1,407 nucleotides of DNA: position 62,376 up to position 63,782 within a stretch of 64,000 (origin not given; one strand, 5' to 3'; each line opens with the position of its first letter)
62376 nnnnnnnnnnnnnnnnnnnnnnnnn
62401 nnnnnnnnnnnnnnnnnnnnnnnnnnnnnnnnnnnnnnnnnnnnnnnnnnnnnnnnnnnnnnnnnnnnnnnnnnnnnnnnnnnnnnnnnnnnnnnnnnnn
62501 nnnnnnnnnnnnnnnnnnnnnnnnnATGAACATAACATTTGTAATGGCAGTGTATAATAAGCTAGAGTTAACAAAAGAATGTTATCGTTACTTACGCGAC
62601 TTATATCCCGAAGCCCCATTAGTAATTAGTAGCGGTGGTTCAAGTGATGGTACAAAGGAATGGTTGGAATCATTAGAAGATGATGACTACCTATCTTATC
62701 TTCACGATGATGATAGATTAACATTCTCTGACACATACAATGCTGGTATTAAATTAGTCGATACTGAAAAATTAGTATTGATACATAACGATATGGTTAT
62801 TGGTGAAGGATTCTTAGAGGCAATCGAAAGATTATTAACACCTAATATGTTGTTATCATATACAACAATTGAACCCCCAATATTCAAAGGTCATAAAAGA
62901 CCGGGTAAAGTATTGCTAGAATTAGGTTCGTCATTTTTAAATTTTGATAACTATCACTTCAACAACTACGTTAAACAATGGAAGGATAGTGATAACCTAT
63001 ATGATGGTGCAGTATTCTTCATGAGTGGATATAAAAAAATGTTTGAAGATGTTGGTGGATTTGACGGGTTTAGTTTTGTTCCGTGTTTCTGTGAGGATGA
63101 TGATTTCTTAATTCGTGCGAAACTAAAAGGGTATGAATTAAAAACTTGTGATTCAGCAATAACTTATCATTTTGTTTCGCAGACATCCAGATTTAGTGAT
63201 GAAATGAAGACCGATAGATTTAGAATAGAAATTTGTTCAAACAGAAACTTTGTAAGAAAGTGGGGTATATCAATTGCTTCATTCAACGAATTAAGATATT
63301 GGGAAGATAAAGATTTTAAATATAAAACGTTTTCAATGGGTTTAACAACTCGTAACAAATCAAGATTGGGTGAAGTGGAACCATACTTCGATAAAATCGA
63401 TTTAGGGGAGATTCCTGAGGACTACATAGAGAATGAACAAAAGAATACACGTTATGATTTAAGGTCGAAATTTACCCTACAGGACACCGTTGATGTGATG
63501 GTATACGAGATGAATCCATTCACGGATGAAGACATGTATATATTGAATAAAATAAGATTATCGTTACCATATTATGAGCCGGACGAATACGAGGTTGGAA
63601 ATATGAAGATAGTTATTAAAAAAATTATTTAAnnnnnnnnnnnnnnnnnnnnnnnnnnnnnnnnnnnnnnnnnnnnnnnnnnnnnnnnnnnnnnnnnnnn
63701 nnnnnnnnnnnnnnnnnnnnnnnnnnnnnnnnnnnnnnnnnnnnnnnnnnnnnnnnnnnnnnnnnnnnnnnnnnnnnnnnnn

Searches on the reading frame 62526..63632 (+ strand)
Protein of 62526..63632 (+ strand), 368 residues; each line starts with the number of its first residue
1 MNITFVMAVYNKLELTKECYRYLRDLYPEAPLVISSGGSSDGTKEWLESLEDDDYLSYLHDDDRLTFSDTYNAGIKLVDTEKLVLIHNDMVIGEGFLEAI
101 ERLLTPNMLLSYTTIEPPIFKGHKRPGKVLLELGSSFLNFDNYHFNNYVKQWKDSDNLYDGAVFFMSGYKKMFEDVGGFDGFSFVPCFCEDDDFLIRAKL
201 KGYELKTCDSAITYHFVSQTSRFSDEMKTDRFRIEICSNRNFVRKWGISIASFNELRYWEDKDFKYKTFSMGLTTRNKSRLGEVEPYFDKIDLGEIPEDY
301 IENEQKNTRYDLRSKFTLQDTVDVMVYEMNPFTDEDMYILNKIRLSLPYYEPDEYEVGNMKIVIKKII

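Call 11: search_protein_families(library=pfam, proteins=[window:62526-63632:+], max_evalue=0.001)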
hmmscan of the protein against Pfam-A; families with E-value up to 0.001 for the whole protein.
window:62526-63632:+ (368 aa): 2 families
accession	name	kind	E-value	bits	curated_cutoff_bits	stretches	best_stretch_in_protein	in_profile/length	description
PF00535.33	Glycos_transf_2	-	1e-08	35.8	23.3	1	5-171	2-166/168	Glycosyl transferase family 2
PF10111.15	Glyco_tranf_2_2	-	2e-05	24.6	27.3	1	28-216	28-217/276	Glycosyltransferase like family 2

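Call 35: find_encoding_contigs(protein=window:62526-63632:+, flank=10000, max_places=4)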
Protein window:62526-63632:+ (368 aa): 8 contigs read that carry it; 4 places shown.
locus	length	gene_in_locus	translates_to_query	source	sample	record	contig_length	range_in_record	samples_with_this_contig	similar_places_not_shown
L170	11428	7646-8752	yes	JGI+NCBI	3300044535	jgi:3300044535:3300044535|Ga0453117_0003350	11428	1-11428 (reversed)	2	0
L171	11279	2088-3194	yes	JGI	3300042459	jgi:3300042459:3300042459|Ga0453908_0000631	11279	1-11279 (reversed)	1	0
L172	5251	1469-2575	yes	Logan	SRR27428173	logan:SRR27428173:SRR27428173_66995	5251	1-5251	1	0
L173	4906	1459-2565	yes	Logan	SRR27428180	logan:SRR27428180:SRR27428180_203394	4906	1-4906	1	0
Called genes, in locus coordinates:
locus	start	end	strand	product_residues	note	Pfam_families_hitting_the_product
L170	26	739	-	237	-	PF01555:N6_N4_Mtase (weak)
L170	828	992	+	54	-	-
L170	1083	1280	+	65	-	-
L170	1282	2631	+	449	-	PF20706:GT4-conflict (weak), PF00534:Glycos_transf_1, PF13692:Glyco_trans_1_4 (faint)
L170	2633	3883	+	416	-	PF00534:Glycos_transf_1 (weak)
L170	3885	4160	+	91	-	-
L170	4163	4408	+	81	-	-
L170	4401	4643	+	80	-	PF07068:Gp23 (weak)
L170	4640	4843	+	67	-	-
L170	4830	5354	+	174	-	-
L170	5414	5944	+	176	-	PF00535:Glycos_transf_2 (weak)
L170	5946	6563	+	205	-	PF13489:Methyltransf_23 (weak), PF08241:Methyltransf_11, PF13649:Methyltransf_25 (faint)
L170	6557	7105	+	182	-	PF13578:Methyltransf_24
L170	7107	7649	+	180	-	-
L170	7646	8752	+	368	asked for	PF00535:Glycos_transf_2, PF10111:Glyco_tranf_2_2 (faint)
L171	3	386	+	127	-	?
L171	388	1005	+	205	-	PF13489:Methyltransf_23 (weak), PF08241:Methyltransf_11, PF13649:Methyltransf_25 (faint)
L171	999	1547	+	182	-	PF13578:Methyltransf_24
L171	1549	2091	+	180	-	-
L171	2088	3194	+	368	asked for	PF00535:Glycos_transf_2, PF10111:Glyco_tranf_2_2 (faint)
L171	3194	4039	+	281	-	PF01073:3Beta_HSD, PF01370:Epimerase, PF02719:Polysacc_synt_2, PF04321:RmlD_sub_bind, PF07993:NAD_binding_4 (faint), PF16363:GDP_Man_Dehyd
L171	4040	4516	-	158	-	-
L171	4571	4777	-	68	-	-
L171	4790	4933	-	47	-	-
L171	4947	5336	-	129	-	-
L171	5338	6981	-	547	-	PF21722:Gly_rich_2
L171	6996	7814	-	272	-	PF13385:Laminin_G_3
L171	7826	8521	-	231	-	PF13385:Laminin_G_3 (weak)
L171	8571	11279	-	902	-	?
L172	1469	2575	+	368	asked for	PF00535:Glycos_transf_2, PF10111:Glyco_tranf_2_2 (faint)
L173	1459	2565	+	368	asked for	PF00535:Glycos_transf_2, PF10111:Glyco_tranf_2_2 (faint)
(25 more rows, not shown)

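Call 37: find_related_loci(query=L171:5338-6981:-, collection=viral_contigs, flank=10000)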
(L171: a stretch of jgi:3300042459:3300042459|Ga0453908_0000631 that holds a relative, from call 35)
Query L171:5338-6981:- (547 aa) in viral_contigs; peptide patterns used: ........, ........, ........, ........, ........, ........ (x = any residue, [..] = any of these).
25 stretches matched a pattern; 19 encode a relative of the query (tblastn E <= 1e-3); 19 distinct loci.
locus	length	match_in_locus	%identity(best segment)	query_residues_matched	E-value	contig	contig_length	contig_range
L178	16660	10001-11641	98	1-547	0e+0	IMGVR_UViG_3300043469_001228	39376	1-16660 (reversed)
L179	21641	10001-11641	98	1-547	0e+0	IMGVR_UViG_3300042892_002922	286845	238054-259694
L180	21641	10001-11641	98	1-547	0e+0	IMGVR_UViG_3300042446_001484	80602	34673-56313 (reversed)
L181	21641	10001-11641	97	1-547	0e+0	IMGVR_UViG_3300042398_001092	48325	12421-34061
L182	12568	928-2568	98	1-547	0e+0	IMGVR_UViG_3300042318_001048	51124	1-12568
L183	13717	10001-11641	98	1-547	0e+0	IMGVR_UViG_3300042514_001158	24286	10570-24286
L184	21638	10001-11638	81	1-546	0e+0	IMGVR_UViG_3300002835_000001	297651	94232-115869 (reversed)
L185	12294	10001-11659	61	1-547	2e-151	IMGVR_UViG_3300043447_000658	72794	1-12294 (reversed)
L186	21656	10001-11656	62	1-547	1e-148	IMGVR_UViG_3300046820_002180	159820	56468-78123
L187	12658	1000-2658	67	1-547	4e-147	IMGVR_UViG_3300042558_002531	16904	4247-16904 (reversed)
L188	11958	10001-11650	57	1-547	3e-122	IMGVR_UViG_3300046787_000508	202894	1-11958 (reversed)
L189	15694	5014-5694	63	10-233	8e-91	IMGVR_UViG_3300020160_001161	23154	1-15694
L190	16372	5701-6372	59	4-224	2e-87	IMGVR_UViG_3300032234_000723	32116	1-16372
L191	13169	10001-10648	58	10-222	5e-78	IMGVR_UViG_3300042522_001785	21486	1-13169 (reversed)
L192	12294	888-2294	61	26-544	6e-77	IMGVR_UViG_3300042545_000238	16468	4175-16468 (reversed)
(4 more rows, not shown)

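Call 39: search_protein_families(library=phrogs, proteins=[L179:103-1638:+, L179:1635-2291:+, L179:2291-4414:+, L179:4460-8326:+, L179:8376-9149:+, L179:9159-9986:+, L179:10001-11644:+], max_evalue=0.001)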
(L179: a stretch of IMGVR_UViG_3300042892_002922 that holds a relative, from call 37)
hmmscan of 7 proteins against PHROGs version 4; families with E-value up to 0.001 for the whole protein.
L179:103-1638:+ (511 aa): 1 family
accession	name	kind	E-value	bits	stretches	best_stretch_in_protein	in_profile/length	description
phrog_8156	-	other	3.6e-23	83.1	1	325-493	44-211/244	methyltransferase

L179:1635-2291:+ (218 aa): 1 family
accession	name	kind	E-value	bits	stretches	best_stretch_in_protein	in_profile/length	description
phrog_21658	-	other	2.1e-28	100.6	1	3-217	2-224/226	methyltransferase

L179:2291-4414:+ (707 aa): 0 families

L179:4460-8326:+ (1288 aa): 22 families
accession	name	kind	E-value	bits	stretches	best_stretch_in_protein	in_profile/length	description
phrog_5073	-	tail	3e-73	248.6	7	317-491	259-425/519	tail fiber protein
phrog_6320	-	tail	1.2e-60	207.2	5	684-809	80-205/745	tail fiber protein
phrog_8745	-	tail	2.5e-48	165.3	5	283-510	1386-1616/1803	tail fiber protein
phrog_1806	-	tail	4e-47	161.8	5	801-937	109-243/276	collagen like minor tail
phrog_18350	-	tail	3.6e-36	126.1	5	100-206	96-203/253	tail fiber protein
phrog_366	-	tail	9.2e-35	122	3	343-437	306-410/474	tail fiber protein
phrog_26246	-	tail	1.7e-32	113.9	6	54-232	32-209/329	tail protein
phrog_819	-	tail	3.2e-27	96.1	3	190-552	478-777/1024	tail protein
phrog_38766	-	head and packaging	4.6e-27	95.7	5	831-926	76-171/478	virion structural protein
phrog_3420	-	unknown function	5.5e-24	84.8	3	669-925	33-289/929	-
phrog_33406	-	tail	1.2e-19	71.1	0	334-438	185-289/651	tail fiber protein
phrog_1658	-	unknown function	3.2e-18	67.3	0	355-448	43-138/239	-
phrog_29268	-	unknown function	3.8e-18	66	3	810-925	409-524/653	-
phrog_10972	-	tail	1.9e-17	64.7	0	362-505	164-293/343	tail fiber protein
phrog_32123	-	unknown function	7e-16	58.6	0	331-427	221-319/532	-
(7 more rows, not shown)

L179:8376-9149:+ (257 aa): 3 families
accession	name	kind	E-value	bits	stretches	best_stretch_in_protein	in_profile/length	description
phrog_25721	-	unknown function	1.1e-31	111.1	1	10-250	81-336/340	-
phrog_24074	-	unknown function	2.3e-17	63.5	1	23-256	655-891/892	-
phrog_8510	-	head and packaging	2.6e-09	36.4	1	51-256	1147-1347/1348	virion structural protein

L179:9159-9986:+ (275 aa): 4 families
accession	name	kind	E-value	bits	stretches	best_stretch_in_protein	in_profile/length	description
phrog_8510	-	head and packaging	2.8e-17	62.8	1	55-275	1128-1348/1348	virion structural protein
phrog_24074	-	unknown function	2.8e-14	53.3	1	68-274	677-891/892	-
phrog_17347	-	unknown function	1.3e-09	39.2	1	195-269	133-208/312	-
phrog_22373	-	unknown function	4.8e-06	26.3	1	66-268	214-424/688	-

L179:10001-11644:+ (547 aa): 1 family
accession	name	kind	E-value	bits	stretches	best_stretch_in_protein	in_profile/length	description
phrog_2295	-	unknown function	6.9e-48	165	1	163-545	535-847/1183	-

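Call 84: search_protein_families(library=phrogs, proteins=[L171:6996-7814:-, L171:7826-8521:-, L171:8571-11279:-, L171:5338-6981:-, L171:4947-5336:-, L171:4040-4516:-], max_evalue=0.001)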
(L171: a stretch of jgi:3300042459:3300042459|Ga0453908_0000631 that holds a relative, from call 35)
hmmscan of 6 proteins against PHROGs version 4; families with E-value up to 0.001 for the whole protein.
L171:6996-7814:- (272 aa): 5 families
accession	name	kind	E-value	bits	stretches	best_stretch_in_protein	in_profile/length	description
phrog_8510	-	head and packaging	1.6e-18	66.9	1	73-272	1146-1348/1348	virion structural protein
phrog_24074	-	unknown function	8.3e-16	58.4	1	19-270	132-358/892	-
phrog_3545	-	unknown function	9.3e-10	38.2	1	68-257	758-967/1115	-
phrog_17347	-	unknown function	6.9e-09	36.8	1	57-266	10-208/312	-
phrog_22373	-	unknown function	1.4e-05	24.8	0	186-265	341-424/688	-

L171:7826-8521:- (231 aa): 3 families
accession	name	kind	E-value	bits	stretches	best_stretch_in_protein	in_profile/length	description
phrog_24074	-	unknown function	2.3e-24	86.7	2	23-87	137-200/892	-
phrog_38104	-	unknown function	2.5e-05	24.7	1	26-113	89-175/320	-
phrog_8510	-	head and packaging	8.5e-05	21.4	0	167-231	1276-1348/1348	virion structural protein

L171:8571-11279:- (902 aa): 16 families
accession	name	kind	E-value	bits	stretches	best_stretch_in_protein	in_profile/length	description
phrog_366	-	tail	4.6e-18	66.9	3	255-381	308-421/474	tail fiber protein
phrog_5073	-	tail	8.6e-17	62.3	3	164-283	230-351/519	tail fiber protein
phrog_1806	-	tail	5.1e-13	49.9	1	199-331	109-240/276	collagen like minor tail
phrog_33406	-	tail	2.7e-12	46.8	2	75-287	55-273/651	tail fiber protein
phrog_6320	-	tail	1.1e-11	45.3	1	193-499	92-418/745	tail fiber protein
phrog_18350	-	tail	1.3e-11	45.6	1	187-288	96-198/253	tail fiber protein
phrog_38766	-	head and packaging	3.4e-11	43.3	3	192-288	78-174/478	virion structural protein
phrog_35286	-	unknown function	1.3e-10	41.4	1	177-255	266-343/750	-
phrog_8745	-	tail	4.4e-10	38.5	1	193-507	1378-1668/1803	tail fiber protein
phrog_3420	-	unknown function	6.2e-09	35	1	168-394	12-240/929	-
phrog_1658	-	unknown function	1e-08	36.2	1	2-111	53-164/239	-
phrog_26246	-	tail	3.5e-08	34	1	189-294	79-184/329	tail protein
phrog_38806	-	unknown function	1.8e-06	28.6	0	251-328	77-154/285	-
phrog_3904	-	tail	3.8e-05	23.1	1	167-239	739-811/1086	tail fiber protein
phrog_26654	-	unknown function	0.00018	22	1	177-286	48-157/360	-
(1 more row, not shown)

L171:5338-6981:- (547 aa): 1 family
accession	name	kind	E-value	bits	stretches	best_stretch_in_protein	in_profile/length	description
phrog_2295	-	unknown function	4e-45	155.8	1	159-545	531-847/1183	-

L171:4947-5336:- (129 aa): 2 families
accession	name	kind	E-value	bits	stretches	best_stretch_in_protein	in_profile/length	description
phrog_7759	-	unknown function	6.1e-37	128.1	1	1-112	1-120/125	-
phrog_14370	-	unknown function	4.3e-05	24.5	1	1-61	2-49/63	-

L171:4040-4516:- (158 aa): 1 family
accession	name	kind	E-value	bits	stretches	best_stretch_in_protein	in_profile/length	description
phrog_1401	-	unknown function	0.00011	23.2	1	38-134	21-111/140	-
